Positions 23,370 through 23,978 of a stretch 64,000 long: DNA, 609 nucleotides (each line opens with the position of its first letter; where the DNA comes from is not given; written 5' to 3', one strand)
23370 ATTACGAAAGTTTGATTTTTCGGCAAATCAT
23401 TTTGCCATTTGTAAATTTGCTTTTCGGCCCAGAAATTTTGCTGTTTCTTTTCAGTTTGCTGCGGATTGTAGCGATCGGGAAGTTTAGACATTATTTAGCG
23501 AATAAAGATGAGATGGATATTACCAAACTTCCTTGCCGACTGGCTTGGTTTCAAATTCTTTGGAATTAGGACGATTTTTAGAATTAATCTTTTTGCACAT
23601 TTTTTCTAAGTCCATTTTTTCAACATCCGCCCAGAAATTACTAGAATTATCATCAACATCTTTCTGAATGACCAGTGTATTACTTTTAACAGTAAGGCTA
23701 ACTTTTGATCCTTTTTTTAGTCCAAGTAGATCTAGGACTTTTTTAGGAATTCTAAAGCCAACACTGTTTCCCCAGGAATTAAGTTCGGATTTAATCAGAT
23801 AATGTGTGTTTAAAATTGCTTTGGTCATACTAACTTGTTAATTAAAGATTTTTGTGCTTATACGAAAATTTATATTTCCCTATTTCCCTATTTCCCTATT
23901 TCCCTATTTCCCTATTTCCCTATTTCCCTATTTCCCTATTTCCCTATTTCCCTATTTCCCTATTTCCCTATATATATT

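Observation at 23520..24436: mazE and mazF homologues arranged head-to-head instead of as a co-directional operon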

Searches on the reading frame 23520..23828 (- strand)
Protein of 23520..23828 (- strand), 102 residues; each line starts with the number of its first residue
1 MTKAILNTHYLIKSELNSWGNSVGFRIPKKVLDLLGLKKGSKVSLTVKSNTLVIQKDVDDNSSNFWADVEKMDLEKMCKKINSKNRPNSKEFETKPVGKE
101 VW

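Call 3: search_protein_families(library=pfam, proteins=[window:23520-23828:-], max_evalue=0.01)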
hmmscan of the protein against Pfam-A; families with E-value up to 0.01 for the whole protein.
window:23520-23828:- (102 aa): 1 family
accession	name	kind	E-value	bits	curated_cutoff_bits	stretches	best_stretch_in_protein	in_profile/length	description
PF04014.23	MazE_antitoxin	-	8.7e-08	32.4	24.7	1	19-57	4-43/48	Antidote-toxin recognition MazE, bacterial antitoxin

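Call 4: search_protein_families(library=ncbifam, proteins=[window:23520-23828:-], max_evalue=0.01)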
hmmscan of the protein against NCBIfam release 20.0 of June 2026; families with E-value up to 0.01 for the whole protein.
window:23520-23828:- (102 aa): 6 families
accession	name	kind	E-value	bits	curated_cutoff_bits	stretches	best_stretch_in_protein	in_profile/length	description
TIGR02609.1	doc_partner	hypoth_equivalog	9.8e-06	25.9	55.9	1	19-72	6-57/74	putative addiction module antidote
NF008463.0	PRK11347.1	equivalog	5.1e-05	23.4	101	1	16-55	5-44/83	antitoxin ChpS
TIGR01439.1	lp_hng_hel_AbrB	domain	0.00038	20.1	28.3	1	27-55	12-41/44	transcriptional regulator, AbrB family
NF052488.1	TAtMazEAgrob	equivalog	0.00094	19.3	130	1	25-101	16-87/87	type II toxin-antitoxin system antitoxin MazE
NF009791.1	PRK13283.1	equivalog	0.0011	19.1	169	1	24-69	53-95/129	flagellar assembly protein FliW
NF007312.0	PRK09798.1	equivalog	0.0065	16.8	113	1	11-57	1-47/82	type II toxin-antitoxin system antitoxin MazE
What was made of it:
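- On NCBIfam equivalog 'endoribonuclease MazF' (NF007386) / 'antitoxin MazE' (NF007312, NF052488): MazE scores 16.8-19.3 bits against cutoffs of 113-130 (call 4).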

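Call 10: find_encoding_contigs(protein=window:23520-23828:-, flank=5000, max_places=10)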
Protein window:23520-23828:- (102 aa): 2 contigs read that carry it; 2 places shown.
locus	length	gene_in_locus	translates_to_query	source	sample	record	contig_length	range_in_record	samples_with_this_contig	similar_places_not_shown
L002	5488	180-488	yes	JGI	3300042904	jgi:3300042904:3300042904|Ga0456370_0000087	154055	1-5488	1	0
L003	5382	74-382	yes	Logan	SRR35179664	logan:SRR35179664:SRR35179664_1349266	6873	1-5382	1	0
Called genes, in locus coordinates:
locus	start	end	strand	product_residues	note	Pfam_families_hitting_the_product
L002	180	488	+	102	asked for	PF04014:MazE_antitoxin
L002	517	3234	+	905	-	PF00133:tRNA-synt_1, PF01406:tRNA-synt_1e (faint), PF09334:tRNA-synt_1g, PF13603:tRNA-synt_1_2 (weak), PF09334:tRNA-synt_1g (weak), PF08264:Anticodon_1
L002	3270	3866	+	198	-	PF04011:LemA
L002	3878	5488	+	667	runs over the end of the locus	PF01435:Peptidase_M48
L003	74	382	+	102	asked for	PF04014:MazE_antitoxin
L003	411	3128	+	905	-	PF00133:tRNA-synt_1, PF01406:tRNA-synt_1e (faint), PF09334:tRNA-synt_1g, PF13603:tRNA-synt_1_2 (weak), PF09334:tRNA-synt_1g (weak), PF08264:Anticodon_1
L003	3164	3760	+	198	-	PF04011:LemA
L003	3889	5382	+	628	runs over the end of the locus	PF01435:Peptidase_M48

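Call 25: search_solved_structures(query=window:23520-23828:-, max_evalue=1, show_alignments=3)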
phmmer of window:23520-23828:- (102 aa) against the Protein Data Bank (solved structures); distinct sequences matched with E-value up to 1: 4.
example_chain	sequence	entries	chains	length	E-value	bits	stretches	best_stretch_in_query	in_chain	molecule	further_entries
7d2n_E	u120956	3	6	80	0.00013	25.5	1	14-55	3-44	AbrB/MazE/SpoVT family DNA-binding domain-containing protein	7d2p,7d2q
1ub4_C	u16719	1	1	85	0.035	17.7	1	10-55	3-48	MazE protein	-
1mvf_D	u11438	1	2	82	0.099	16.3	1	12-55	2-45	PemI-like protein 1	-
2mrn_A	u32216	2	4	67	0.14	15.7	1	12-55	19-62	Antitoxin MazE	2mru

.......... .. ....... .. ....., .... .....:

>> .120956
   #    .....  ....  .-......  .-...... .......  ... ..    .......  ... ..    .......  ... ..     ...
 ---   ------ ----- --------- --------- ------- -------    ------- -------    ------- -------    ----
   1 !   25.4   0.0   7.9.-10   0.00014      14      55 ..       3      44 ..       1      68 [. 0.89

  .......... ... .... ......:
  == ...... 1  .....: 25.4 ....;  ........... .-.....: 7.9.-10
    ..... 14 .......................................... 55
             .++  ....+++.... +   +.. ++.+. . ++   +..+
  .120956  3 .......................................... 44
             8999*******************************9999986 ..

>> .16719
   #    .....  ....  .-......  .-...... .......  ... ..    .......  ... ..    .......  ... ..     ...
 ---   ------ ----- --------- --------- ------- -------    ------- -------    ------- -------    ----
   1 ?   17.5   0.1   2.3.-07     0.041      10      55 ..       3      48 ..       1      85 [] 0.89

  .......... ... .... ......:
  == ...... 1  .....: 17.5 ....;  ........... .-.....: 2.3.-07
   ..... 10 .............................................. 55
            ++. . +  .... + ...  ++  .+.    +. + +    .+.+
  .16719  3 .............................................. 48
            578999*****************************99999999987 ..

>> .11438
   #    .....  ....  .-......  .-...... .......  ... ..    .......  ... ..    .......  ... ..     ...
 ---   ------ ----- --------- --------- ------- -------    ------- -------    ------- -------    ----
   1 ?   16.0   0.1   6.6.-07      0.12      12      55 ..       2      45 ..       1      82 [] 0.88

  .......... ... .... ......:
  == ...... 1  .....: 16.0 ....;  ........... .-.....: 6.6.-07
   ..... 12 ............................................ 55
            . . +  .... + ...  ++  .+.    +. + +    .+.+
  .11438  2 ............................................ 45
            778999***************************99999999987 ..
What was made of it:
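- On MazEF / PemIK (type II TA, MazF-PemK toxin with AbrB-type MazE antitoxin): 7d2n_E at 1.3e-4 (call 25).
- The MazE match to solved MazE structures covers only the N-terminal domain (call 25).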

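Call 30: find_related_loci(query=A2, collection=genome_contigs, flank=6000)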
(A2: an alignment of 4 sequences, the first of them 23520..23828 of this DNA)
Query A2 (102 aa) in genome_contigs; peptide patterns used: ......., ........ (x = any residue, [..] = any of these).
62 stretches matched a pattern, but none encodes a relative of the query by tblastn (E <= 1e-3).
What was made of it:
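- Tried and rejected: In genome_contigs it returned nothing (call 30).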

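Call 35: find_related_loci(query=A2, collection=metagenome_contigs, flank=3000)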
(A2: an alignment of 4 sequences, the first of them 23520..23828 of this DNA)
Query A2 (102 aa) in metagenome_contigs; peptide patterns used: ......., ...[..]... (x = any residue, [..] = any of these).
458 stretches matched a pattern, but none encodes a relative of the query by tblastn (E <= 1e-3).
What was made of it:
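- Tried and rejected: In metagenome_contigs it also returned nothing (call 35).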

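Call 36: find_homologous_proteins(query=A2, max_evalue=0.001)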
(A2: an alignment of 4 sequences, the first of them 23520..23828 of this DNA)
Query A2 (4 sequences) (102 aa, profile of the alignment): 10 proteins with E <= 0.001 among 26 candidates.
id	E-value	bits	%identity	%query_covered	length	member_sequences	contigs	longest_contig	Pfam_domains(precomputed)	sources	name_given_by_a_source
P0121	4.7e-60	218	87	100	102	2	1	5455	PF04014.24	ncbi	-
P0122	3.0e-58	212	80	100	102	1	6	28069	PF04014.24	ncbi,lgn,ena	-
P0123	3.1e-58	212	100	100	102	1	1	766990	PF04014.24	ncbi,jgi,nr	ncbi:MAG: Antidote-toxin recognition MazE, bacterial antitoxin [Rickettsiaceae bacterium]|jgi:antito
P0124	6.2e-58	211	78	100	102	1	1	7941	PF04014.24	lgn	-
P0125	7.6e-58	211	79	100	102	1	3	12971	PF04014.24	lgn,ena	-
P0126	2.7e-44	167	77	100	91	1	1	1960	PF04014.24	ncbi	-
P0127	1.8e-41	158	67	100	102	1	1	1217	PF04014.24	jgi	jgi:antitoxin component of MazEF toxin-antitoxin module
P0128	4.3e-33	131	69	85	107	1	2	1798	-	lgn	-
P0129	2.8e-13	68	44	85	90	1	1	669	PF03459.24,PF04014.24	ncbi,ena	-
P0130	4.7e-13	67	39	90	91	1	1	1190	PF04014.24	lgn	-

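Call 37: find_encoding_contigs(protein=P0127, flank=3000, max_places=4)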
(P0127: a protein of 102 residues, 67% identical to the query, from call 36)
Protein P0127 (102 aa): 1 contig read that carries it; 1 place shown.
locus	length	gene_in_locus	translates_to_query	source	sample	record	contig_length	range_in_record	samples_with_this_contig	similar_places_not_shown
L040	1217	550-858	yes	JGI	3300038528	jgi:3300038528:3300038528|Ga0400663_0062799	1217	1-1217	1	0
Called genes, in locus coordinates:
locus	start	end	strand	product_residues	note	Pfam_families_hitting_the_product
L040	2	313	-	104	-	?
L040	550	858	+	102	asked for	PF04014:MazE_antitoxin (weak)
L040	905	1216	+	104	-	?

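Call 38: find_encoding_contigs(protein=P0128, flank=3000, max_places=4)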
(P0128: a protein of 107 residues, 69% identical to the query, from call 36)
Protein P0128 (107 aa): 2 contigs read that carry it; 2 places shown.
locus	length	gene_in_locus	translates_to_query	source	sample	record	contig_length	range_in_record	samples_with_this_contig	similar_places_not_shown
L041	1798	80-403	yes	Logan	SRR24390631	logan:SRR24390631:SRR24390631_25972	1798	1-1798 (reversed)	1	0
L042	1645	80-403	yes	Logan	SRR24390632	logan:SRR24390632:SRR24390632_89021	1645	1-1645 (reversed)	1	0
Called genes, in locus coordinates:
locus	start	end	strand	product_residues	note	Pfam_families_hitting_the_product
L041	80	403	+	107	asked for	-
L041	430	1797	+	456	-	?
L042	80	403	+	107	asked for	-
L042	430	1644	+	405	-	?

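Call 39: find_encoding_contigs(protein=P0126, flank=3000, max_places=4)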
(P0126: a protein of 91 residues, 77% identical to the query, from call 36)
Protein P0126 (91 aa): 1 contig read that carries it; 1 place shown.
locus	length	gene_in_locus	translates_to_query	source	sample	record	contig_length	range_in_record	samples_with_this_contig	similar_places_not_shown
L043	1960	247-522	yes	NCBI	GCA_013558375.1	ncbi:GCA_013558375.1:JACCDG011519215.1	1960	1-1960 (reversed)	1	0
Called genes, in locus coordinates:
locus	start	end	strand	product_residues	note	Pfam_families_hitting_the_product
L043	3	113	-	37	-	?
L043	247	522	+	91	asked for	PF04014:MazE_antitoxin (weak)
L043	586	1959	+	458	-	?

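Call 40: find_encoding_contigs(protein=P0130, flank=3000, max_places=4)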
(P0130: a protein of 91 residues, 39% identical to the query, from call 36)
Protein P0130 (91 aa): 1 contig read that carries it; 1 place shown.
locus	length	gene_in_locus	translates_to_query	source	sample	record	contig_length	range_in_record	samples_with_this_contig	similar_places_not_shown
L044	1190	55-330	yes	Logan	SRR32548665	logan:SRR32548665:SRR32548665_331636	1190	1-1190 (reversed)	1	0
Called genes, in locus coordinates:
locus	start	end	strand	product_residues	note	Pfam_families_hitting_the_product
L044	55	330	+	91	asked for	PF04014:MazE_antitoxin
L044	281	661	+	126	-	PF02452:PemK_toxin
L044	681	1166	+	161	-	-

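Call 66: find_encoding_contigs(protein=P0129, flank=2000, max_places=3)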
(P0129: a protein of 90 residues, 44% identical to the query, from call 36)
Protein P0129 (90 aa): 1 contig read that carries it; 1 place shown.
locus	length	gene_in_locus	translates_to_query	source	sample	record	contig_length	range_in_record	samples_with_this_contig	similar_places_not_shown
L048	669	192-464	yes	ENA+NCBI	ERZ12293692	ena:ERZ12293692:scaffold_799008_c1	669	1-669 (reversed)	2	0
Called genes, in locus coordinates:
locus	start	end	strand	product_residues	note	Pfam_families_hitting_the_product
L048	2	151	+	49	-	?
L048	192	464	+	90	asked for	PF03459:TOBE (weak), PF04014:MazE_antitoxin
